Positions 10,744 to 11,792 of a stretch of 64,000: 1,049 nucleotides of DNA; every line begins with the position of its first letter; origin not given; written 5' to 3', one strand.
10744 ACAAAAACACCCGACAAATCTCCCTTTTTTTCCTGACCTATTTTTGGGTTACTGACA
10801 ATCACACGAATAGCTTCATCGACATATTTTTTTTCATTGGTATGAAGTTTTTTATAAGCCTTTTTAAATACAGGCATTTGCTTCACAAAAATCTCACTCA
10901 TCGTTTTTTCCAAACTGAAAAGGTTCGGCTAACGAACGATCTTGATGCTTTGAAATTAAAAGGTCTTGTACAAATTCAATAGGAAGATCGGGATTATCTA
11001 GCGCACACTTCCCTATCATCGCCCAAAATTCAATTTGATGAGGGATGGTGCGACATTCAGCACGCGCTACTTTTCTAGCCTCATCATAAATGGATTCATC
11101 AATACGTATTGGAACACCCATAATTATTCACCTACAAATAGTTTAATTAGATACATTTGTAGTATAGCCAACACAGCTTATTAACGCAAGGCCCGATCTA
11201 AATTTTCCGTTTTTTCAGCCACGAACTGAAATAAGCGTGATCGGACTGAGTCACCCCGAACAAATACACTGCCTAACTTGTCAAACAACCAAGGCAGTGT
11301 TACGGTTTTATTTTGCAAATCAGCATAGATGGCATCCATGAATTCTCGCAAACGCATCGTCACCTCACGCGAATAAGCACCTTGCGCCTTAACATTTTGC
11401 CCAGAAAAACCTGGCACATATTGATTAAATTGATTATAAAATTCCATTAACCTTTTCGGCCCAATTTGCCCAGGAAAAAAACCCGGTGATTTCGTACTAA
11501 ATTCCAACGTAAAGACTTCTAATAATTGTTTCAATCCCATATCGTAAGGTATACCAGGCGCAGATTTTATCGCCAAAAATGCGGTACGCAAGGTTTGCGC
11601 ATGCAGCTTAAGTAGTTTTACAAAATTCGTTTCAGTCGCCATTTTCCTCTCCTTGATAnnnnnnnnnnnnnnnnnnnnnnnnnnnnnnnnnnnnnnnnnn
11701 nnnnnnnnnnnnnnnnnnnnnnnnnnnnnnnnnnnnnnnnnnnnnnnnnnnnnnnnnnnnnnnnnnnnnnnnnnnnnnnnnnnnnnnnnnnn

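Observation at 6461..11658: ~5 kb accessory insertion splitting the conserved hemA-prfA-prmC operon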

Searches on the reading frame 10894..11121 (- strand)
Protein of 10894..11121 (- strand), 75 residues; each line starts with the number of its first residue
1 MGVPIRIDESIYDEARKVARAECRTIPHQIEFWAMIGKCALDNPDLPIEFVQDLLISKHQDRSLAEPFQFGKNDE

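Call 3: search_protein_families(library=pfam, proteins=[window:10894-11121:-], max_evalue=0.01)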
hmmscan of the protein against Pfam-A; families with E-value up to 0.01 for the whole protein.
window:10894-11121:- (75 aa): 1 family
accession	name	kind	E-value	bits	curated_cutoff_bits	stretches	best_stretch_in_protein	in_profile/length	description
PF11903.14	ParD_like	-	5.3e-18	65.2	23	1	4-68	3-67/73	ParD-like antitoxin of type II bacterial toxin-antitoxin system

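Call 4: search_protein_families(library=ncbifam, proteins=[window:10894-11121:-], max_evalue=0.01)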
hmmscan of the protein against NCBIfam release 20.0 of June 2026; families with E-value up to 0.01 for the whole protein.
window:10894-11121:- (75 aa): 0 families

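Call 26: search_protein_families(library=padloc, proteins=[window:10894-11121:-], max_evalue=0.01)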
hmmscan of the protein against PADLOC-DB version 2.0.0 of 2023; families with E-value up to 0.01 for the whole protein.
window:10894-11121:- (75 aa): 0 families

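Call 27: search_protein_families(library=phrogs, proteins=[window:10894-11121:-], max_evalue=0.01)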
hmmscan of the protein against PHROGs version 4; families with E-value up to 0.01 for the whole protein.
window:10894-11121:- (75 aa): 1 family
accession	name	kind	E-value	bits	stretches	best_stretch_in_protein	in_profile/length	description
phrog_16013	-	unknown function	2.9e-23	82.6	1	1-62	1-62/76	-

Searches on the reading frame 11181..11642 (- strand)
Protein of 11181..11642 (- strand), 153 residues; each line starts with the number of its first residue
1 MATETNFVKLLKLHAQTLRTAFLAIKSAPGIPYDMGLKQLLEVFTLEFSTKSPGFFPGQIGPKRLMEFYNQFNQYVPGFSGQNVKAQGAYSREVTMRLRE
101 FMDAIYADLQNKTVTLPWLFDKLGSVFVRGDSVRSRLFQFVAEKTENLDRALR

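Call 3: search_protein_families(library=pfam, proteins=[window:11181-11642:-], max_evalue=0.01)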
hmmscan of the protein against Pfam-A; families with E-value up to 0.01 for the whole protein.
window:11181-11642:- (153 aa): 0 families

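Call 4: search_protein_families(library=ncbifam, proteins=[window:11181-11642:-], max_evalue=0.01)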
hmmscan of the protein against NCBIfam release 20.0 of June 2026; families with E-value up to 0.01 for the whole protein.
window:11181-11642:- (153 aa): 0 families

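Call 16: find_homologous_proteins(query=window:11181-11642:-, max_evalue=0.001)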
Query window:11181-11642:- (153 aa): 3 proteins with E <= 0.001 among 9 candidates.
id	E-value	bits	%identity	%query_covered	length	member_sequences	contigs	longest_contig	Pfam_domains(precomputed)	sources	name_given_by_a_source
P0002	1.6e-95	335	100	100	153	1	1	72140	-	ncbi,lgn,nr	ncbi:MAG: hypothetical protein HY939_01675 [Gammaproteobacteria bacterium]|nr:hypothetical protein [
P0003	6.7e-53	196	63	99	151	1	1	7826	-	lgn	-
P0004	6.6e-44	167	52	97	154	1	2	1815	-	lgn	-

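Call 17: find_encoding_contigs(protein=P0003, flank=10000)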
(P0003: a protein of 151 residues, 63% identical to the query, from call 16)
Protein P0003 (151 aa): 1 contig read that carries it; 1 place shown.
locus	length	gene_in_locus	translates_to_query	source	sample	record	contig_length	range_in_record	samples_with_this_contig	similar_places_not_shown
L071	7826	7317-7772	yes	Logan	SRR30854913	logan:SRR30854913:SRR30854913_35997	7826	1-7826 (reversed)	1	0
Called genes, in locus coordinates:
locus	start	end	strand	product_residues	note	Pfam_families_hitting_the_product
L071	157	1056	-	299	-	PF00288:GHMP_kinases_N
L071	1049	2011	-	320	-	PF22700:MVD-like_N, PF18376:MDD_C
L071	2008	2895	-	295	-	-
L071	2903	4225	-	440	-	PF00368:HMG-CoA_red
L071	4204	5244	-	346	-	PF01070:FMN_dh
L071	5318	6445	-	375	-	-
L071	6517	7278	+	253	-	PF00753:Lactamase_B, PF16123:HAGH_C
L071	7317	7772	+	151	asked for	-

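Call 18: find_encoding_contigs(protein=P0004, flank=10000)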
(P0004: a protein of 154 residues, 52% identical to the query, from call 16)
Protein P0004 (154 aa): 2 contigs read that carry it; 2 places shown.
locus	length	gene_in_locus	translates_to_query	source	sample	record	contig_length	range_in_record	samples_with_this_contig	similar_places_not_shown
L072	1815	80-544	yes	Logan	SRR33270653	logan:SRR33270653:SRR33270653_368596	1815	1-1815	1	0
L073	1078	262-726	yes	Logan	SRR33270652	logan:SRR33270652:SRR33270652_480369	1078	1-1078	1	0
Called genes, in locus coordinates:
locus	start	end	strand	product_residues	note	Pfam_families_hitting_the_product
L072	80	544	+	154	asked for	-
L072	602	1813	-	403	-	?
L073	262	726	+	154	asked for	-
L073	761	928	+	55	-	-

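Call 25: find_encoding_contigs(protein=P0002, flank=10000, max_places=6)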
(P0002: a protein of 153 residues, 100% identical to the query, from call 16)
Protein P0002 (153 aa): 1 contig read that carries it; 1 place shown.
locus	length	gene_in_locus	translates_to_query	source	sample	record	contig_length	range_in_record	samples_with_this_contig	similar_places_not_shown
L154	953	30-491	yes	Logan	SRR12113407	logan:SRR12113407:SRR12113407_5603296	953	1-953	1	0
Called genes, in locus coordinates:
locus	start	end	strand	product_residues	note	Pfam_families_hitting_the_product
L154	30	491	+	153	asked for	-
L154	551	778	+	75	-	PF11903:ParD_like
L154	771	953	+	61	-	?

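Call 26: search_protein_families(library=padloc, proteins=[window:11181-11642:-], max_evalue=0.01)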
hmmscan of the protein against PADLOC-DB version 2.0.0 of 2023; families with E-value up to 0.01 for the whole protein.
window:11181-11642:- (153 aa): 0 families

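Call 27: search_protein_families(library=phrogs, proteins=[window:11181-11642:-], max_evalue=0.01)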
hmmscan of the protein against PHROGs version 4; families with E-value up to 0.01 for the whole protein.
window:11181-11642:- (153 aa): 0 families

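Call 39: search_solved_structures(query=A1, max_evalue=1)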
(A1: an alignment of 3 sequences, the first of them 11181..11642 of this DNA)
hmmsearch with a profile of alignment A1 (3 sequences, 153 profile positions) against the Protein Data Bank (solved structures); distinct sequences matched with E-value up to 1: 0.

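Call 44: predict_structure(alignment_id=A1)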
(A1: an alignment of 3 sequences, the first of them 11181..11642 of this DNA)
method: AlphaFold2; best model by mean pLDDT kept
length: 153 residues; sequences in the alignment: 3
mean_pLDDT: 70.6   pTM: 0.68
mean pLDDT of the five models: 70.6, 65.8, 55.7, 45.3, 39.4
residues with pLDDT >= 90: 0; 70-90: 104; 50-70: 32; < 50: 17
segments of 3 or more residues with pLDDT < 50: 28-33, 79-87
pLDDT, mean of each block of 10 residues (from residue 1): 66 81 61 62 76 71 77 64 47 79 87 75 59 74 79 73
secondary structure, 60 per line:
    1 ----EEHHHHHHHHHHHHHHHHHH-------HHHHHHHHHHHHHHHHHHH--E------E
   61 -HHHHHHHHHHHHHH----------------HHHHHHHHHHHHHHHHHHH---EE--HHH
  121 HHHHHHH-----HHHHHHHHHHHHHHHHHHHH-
elements in order: H7-24 H32-50 H62-75 H92-110 H118-127 H133-152

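Call 49: fold_search(model_id=the predicted structure, library=pdb)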
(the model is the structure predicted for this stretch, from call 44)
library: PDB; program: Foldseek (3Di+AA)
matches with E <= 10: 487; with E <= 0.001: 0
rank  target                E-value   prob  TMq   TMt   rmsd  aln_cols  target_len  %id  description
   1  2e8g_A                5.1e-01  0.25  0.25  0.17  17.1       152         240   14  The structure of protein from P. horikoshii at 1.7 angstrom resolution (released 2008-01-22)
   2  2yjk_A                5.6e-01  0.44  0.33  0.34  13.4       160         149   11  Structure of Dps from MICROBACTERIUM ARBORESCENS in the high iron form (released 2011-06-01)
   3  2clb_A                6.5e-01  0.44  0.33  0.26  13.3       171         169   12  The structure of the DPS-like protein from Sulfolobus solfataricus reveals a bacterioferritin-like di-metal binding si (released 2006-07-17)
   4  4etr_B                7.6e-01  0.23  0.27  0.32  11.8       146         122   10  X-ray structure of PA2169 from Pseudomonas aeruginosa (released 2013-01-09)
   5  8hbd_R                8.0e-01  0.14  0.24  0.13  17.0       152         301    8  Cryo-EM structure of IRL1620-bound ETBR-Gi complex (released 2023-03-22)
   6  5hjh_D                8.4e-01  0.51  0.37  0.33  10.9       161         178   11  Dps4 from Nostoc punctiforme in complex with Fe ions (released 2017-01-25)
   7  8zpt_R                8.4e-01  0.20  0.26  0.14  17.3       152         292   10  Cryo-EM structure of prolactin-releasing peptide recognition with Gq (released 2024-09-25)
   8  8f6h_A                8.8e-01  0.60  0.44  0.26   9.8       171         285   10  Cryo-EM structure of a Zinc-loaded asymmetrical TMD D70A mutant of the YiiP-Fab complex (released 2023-02-08)
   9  5hjh_A                8.8e-01  0.47  0.38  0.34  12.5       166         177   11  Dps4 from Nostoc punctiforme in complex with Fe ions (released 2017-01-25)
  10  5lwe_B                9.3e-01  0.15  0.24  0.14  17.1       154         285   12  Crystal structure of the human CC chemokine receptor type 9 (CCR9) in complex with vercirnon (released 2016-12-07)
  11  9chx_A                9.8e-01  0.18  0.26  0.10  17.2       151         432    7  cryo-EM structure of calcineurin-fused beta2 adrenergic receptor in carazolol bound inactive state (released 2024-11-13)
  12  6zpp                  1.0e+00  0.16  0.26  0.25   9.9       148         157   11  g7941: a virulence factor from Drechmaria coniospora (released 2022-01-19)
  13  5ffc_B                1.1e+00  0.28  0.33  0.36  12.9       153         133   10  CopM in the Cu(II)-bound form (released 2016-09-07)
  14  6rsq_C                1.1e+00  0.16  0.28  0.25  16.9       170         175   10  Helical folded domain of mouse CAP1 (released 2019-11-27)
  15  5vju                  1.1e+00  0.07  0.18  0.14  22.4       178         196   12  De Novo Photosynthetic Reaction Center Protein Variant Equipped with His-Tyr H-bond, Heme B, and Cd(II) ions (released 2018-04-25)
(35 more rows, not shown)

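Call 53: search_protein_families(library=pfam, proteins=[L072:602-1813:-, L073:761-928:+, L071:5318-6445:-], max_evalue=0.01)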
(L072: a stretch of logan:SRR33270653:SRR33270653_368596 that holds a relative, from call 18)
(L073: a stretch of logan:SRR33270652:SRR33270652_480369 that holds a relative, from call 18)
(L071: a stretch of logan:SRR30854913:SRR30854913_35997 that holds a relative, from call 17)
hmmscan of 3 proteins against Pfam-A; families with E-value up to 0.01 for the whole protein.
L072:602-1813:- (403 aa): 2 families
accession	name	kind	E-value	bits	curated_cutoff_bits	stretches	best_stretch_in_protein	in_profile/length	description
PF16454.10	PI3K_P85_iSH2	-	0.00055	20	31.5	1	176-242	79-145/161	Phosphatidylinositol 3-kinase regulatory subunit P85 inter-SH2 domain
PF15726.10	DUF4677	-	0.0037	17.8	27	0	175-238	32-95/198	Domain of unknown function (DUF4677)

L073:761-928:+ (55 aa): 0 families

L071:5318-6445:- (375 aa): 0 families

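Call 74: find_related_loci(query=A1, collection=viral_contigs, flank=5000)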
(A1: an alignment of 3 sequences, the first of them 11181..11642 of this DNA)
Query A1 (153 aa) in viral_contigs; peptide patterns used: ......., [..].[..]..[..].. (x = any residue, [..] = any of these).
55 stretches matched a pattern, but none encodes a relative of the query by tblastn (E <= 1e-3).
